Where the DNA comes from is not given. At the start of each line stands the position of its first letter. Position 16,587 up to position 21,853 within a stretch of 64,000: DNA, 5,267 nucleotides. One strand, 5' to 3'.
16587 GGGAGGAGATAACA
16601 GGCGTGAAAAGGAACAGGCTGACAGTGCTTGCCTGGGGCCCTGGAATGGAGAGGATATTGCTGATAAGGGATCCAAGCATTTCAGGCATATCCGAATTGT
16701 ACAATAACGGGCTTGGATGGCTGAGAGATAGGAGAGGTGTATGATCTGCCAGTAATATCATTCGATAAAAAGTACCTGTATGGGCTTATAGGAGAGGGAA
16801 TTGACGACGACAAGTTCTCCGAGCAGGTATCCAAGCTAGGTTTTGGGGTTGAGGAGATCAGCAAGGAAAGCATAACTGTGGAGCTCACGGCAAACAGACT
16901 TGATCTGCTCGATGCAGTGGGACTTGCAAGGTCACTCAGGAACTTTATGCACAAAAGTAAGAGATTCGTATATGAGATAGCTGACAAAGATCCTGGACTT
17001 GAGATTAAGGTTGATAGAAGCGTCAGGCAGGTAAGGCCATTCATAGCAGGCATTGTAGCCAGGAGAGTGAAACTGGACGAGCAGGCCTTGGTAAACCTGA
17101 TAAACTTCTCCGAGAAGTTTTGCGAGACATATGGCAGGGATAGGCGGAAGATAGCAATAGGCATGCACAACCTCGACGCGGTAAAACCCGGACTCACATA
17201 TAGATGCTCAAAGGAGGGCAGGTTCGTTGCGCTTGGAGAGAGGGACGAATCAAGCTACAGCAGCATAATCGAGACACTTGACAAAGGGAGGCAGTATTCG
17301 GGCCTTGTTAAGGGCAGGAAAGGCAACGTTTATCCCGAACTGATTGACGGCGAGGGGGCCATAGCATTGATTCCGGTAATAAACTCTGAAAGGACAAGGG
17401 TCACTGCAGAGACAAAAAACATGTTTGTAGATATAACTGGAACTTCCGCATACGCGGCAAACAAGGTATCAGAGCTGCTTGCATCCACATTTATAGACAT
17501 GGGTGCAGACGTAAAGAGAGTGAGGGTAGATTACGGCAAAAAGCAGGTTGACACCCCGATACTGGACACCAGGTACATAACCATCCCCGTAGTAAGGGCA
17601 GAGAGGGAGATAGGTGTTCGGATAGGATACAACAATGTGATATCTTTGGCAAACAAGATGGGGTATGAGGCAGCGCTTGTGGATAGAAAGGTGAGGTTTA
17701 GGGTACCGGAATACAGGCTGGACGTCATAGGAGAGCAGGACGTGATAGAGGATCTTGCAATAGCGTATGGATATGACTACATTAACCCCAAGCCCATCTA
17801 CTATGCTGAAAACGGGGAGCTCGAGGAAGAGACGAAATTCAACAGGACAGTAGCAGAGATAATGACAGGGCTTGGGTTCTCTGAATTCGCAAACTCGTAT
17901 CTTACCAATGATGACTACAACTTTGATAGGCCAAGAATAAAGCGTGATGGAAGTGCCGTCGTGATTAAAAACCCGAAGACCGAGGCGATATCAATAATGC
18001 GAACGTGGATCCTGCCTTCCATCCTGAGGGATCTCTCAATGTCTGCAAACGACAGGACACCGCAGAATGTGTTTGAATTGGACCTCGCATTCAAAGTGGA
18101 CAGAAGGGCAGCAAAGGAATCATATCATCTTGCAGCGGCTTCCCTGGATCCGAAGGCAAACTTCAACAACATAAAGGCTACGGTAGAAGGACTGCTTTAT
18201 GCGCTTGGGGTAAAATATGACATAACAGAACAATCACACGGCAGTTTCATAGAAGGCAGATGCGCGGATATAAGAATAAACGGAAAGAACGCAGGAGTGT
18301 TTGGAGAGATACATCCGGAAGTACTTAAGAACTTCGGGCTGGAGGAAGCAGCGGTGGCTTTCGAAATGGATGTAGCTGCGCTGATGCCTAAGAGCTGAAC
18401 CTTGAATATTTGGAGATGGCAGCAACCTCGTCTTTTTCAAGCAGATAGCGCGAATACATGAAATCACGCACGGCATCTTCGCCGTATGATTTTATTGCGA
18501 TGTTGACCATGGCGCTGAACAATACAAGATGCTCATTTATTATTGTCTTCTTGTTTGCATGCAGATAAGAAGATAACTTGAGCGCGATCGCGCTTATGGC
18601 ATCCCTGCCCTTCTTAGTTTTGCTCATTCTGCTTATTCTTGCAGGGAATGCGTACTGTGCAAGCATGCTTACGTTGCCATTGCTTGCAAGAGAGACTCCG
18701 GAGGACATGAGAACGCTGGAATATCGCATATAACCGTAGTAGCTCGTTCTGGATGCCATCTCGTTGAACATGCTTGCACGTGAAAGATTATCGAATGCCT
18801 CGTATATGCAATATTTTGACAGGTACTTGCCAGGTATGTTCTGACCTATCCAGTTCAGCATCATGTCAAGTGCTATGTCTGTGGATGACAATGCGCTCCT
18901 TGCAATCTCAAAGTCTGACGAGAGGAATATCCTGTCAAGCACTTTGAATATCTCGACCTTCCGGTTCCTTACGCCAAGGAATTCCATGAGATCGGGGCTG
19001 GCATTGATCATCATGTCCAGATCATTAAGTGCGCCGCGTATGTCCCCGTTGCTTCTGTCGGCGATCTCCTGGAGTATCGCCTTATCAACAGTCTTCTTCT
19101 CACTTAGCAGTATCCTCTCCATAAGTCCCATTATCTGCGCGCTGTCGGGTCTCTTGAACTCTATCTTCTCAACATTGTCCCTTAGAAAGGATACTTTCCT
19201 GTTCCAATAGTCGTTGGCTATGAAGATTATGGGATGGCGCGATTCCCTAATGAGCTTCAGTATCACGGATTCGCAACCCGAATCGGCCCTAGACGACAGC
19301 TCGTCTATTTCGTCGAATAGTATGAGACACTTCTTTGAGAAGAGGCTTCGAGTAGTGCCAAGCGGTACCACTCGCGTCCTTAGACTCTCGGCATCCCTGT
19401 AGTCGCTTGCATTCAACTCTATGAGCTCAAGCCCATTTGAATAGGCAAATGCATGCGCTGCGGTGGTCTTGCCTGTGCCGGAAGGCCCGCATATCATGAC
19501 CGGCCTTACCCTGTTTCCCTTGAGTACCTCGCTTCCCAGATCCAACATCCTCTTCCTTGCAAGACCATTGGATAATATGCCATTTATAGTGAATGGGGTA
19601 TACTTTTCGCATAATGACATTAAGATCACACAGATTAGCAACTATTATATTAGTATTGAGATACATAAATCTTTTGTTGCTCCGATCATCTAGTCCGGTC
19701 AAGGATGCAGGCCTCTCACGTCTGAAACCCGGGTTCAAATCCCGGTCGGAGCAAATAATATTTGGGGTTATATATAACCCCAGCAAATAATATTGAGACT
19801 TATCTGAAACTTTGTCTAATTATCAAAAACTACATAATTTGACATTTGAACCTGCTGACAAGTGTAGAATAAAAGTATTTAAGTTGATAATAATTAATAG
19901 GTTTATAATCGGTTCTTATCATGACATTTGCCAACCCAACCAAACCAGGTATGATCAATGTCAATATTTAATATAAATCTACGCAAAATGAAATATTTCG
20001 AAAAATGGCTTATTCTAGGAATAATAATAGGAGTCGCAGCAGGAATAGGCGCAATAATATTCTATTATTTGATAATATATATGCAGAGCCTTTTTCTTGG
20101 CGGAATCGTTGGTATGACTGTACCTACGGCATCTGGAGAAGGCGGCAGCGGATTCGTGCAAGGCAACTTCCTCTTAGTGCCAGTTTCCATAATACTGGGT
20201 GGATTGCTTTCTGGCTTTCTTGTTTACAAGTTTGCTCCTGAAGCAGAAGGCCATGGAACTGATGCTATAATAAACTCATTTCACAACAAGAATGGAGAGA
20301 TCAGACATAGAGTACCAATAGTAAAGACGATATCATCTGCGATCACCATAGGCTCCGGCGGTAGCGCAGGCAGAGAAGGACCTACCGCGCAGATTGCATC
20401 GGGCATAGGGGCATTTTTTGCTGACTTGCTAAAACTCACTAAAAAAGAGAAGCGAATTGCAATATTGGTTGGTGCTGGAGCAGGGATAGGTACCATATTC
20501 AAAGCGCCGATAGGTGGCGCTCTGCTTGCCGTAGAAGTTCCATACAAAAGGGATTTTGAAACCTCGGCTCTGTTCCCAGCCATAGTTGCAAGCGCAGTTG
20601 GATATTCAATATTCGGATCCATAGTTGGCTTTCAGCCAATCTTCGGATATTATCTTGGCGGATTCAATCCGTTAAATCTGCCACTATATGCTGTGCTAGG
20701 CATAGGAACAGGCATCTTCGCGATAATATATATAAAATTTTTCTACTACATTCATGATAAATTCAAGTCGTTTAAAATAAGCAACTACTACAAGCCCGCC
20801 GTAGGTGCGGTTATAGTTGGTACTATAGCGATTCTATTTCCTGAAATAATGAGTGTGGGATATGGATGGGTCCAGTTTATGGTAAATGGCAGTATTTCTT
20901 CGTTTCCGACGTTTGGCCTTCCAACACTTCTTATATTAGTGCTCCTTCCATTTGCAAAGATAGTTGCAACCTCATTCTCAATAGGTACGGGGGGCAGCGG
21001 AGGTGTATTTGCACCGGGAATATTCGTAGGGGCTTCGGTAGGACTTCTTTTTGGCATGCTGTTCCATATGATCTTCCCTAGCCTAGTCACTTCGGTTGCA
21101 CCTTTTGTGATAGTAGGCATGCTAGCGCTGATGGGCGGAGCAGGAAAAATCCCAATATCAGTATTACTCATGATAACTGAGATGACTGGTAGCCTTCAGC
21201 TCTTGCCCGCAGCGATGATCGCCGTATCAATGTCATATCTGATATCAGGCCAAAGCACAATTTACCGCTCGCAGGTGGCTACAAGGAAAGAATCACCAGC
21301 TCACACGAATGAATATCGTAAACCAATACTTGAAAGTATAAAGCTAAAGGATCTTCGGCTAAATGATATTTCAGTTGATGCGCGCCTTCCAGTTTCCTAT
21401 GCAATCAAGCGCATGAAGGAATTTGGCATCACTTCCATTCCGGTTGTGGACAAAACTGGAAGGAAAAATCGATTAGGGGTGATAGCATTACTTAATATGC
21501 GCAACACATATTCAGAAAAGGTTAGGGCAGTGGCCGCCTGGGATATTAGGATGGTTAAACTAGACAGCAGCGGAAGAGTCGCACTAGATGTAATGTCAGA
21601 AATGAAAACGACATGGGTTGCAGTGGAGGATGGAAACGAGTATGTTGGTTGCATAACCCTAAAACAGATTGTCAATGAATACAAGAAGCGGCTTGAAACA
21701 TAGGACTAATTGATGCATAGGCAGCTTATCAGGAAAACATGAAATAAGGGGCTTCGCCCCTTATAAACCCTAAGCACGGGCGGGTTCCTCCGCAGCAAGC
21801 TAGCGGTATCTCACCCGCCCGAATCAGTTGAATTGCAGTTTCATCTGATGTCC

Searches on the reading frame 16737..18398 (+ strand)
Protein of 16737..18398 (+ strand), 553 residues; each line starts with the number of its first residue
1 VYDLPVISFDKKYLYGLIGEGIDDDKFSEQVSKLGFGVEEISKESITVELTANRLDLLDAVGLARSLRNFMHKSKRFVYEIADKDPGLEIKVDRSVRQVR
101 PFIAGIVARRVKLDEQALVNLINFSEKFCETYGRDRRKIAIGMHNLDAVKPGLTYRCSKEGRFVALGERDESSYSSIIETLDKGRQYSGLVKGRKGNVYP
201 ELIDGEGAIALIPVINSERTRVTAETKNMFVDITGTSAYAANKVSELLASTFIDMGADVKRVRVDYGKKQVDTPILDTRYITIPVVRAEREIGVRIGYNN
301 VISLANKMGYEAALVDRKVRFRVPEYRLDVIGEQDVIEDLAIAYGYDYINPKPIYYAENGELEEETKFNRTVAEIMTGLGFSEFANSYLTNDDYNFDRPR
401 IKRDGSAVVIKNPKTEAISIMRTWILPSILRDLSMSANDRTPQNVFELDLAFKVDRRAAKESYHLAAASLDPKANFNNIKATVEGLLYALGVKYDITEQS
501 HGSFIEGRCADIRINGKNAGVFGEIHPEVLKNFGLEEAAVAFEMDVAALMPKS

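Call 54: search_protein_families(library=pfam, proteins=[window:16737-18398:+], max_evalue=1)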
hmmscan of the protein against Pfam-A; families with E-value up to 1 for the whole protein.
window:16737-18398:+ (553 aa): 5 families
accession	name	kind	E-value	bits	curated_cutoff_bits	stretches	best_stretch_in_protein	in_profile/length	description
PF17759.6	tRNA_synthFbeta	-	1.3e-41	142.9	22.4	1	357-546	10-214/214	Phenylalanyl tRNA synthetase beta chain CLM domain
PF03484.21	B5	-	1.7e-18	67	28.6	2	281-346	1-67/67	tRNA synthetase B5 domain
PF01409.25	tRNA-synt_2d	-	1e-07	32.1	19.8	1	356-542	10-215/246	tRNA synthetases class II core domain (F)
PF03483.22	B3_4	-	2.5e-06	27.7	29.3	1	139-238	51-129/174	B3/4 domain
PF18262.7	PhetRS_B1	-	6.3e-06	26.8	26.8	1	4-72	1-82/83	Phe-tRNA synthetase beta subunit B1 domain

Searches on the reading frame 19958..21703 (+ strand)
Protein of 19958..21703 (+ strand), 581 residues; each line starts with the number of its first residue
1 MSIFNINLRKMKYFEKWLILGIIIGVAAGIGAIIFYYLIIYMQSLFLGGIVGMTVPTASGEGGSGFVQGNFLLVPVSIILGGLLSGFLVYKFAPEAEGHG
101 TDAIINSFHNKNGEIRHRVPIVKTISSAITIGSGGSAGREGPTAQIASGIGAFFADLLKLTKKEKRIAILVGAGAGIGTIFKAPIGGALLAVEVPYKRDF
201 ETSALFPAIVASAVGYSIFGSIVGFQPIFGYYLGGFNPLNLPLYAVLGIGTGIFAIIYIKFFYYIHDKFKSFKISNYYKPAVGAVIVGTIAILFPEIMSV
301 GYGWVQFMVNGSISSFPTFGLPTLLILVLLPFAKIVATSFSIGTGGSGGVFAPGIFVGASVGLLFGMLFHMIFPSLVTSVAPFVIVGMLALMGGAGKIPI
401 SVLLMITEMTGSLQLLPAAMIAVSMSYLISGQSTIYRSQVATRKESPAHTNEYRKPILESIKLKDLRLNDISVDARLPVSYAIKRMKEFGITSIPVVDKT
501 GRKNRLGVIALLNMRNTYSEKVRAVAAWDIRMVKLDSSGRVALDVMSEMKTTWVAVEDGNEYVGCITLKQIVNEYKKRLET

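Call 54: search_protein_families(library=pfam, proteins=[window:19958-21703:+], max_evalue=1)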
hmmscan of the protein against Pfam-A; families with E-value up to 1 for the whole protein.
window:19958-21703:+ (581 aa): 2 families
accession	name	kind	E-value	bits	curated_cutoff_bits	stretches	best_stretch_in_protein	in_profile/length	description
PF00654.25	Voltage_CLC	-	2.2e-90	303.7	24.8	1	81-430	1-345/346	Voltage gated chloride channel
PF00571.33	CBS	-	1.8e-08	35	24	2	471-509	10-46/57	CBS domain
